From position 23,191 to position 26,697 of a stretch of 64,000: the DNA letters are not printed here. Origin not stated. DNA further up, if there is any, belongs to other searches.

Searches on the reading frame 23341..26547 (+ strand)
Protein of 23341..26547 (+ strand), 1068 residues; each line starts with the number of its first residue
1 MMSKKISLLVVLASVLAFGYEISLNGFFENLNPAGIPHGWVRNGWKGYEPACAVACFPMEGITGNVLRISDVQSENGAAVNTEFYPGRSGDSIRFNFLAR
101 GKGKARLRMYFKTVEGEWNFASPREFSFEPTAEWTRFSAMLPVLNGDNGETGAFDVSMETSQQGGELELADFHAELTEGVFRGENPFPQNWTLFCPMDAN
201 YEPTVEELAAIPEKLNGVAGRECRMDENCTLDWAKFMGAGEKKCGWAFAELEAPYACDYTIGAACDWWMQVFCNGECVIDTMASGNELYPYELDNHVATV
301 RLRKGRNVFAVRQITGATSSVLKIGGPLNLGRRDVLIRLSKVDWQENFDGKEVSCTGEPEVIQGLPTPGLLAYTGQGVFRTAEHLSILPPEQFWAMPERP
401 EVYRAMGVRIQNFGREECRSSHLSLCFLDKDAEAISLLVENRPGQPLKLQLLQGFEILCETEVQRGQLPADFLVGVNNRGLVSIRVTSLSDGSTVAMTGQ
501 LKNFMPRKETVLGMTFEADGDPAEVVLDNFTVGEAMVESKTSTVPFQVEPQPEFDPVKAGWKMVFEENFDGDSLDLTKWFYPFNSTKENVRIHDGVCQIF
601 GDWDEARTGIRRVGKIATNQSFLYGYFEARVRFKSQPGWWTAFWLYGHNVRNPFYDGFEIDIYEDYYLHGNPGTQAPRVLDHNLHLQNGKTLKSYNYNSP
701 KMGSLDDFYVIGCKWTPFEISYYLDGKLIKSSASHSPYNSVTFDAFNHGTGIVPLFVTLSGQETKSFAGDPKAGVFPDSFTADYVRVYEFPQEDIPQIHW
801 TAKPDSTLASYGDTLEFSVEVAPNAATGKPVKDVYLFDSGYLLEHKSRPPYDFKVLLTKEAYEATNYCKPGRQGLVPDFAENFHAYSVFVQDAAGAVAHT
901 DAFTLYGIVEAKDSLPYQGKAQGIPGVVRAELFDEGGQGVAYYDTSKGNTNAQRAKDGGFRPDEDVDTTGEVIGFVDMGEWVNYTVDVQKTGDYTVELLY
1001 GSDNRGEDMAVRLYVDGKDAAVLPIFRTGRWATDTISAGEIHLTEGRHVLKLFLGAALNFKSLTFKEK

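Call 20: search_protein_families(library=pfam, proteins=[window:23341-26547:+], max_evalue=0.001)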
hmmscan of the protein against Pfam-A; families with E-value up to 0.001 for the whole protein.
window:23341-26547:+ (1068 aa): 3 families
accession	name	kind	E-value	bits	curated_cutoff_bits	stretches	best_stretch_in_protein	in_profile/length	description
PF00722.28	Glyco_hydro_16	-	1.2e-12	48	22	1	613-738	31-141/175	Glycosyl hydrolases family 16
PF03422.21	CBM_6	-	7.3e-09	36.4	28.9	1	966-1066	17-124/125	Carbohydrate binding module (family 6)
PF18099.7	CBM_35_2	-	8.9e-06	26.2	23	1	965-1052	12-98/112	Carbohydrate binding module (family 35)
